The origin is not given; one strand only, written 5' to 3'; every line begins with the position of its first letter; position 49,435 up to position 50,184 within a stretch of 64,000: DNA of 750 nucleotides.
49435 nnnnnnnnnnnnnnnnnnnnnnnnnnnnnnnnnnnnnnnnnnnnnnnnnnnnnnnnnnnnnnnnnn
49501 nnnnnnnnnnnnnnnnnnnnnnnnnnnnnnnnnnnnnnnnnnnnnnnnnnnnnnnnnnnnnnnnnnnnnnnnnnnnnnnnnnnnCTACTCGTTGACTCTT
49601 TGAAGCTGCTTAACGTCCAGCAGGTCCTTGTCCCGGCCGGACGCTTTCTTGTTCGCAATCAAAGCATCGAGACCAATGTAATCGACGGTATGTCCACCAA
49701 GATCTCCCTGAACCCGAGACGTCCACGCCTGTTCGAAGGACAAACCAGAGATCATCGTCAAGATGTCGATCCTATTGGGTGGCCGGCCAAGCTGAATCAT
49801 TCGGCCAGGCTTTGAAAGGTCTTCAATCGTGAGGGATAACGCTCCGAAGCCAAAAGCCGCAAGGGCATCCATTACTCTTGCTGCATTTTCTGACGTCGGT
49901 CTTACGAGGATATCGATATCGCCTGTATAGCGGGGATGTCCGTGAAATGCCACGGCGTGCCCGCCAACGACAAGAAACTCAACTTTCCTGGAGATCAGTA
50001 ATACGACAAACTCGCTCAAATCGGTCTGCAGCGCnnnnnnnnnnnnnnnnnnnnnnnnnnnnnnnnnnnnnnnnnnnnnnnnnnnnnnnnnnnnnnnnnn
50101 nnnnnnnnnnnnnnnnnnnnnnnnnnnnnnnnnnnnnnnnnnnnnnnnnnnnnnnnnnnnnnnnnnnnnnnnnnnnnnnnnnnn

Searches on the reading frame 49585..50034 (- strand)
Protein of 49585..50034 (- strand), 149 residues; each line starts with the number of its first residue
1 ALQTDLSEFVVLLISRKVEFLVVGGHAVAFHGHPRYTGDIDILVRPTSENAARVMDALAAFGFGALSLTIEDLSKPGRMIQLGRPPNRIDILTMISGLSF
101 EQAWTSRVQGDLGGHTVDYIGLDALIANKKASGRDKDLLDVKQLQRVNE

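Call 72: search_protein_families(library=pfam, proteins=[window:49585-50034:-], max_evalue=0.01)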
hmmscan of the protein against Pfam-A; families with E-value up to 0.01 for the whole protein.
window:49585-50034:- (149 aa): 3 families
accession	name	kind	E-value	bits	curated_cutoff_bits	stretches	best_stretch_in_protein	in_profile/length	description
PF19502.5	DUF6036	-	5.3e-05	23.5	23.6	1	15-143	17-117/164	Nucleotidyltransferase of unknown function (DUF6036)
PF09970.15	DUF2204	-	0.0023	18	20.3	1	4-148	3-148/181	Nucleotidyl transferase of unknown function (DUF2204)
PF10706.15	Aminoglyc_resit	-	0.004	17.7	21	1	10-63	6-59/149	Aminoglycoside-2''-adenylyltransferase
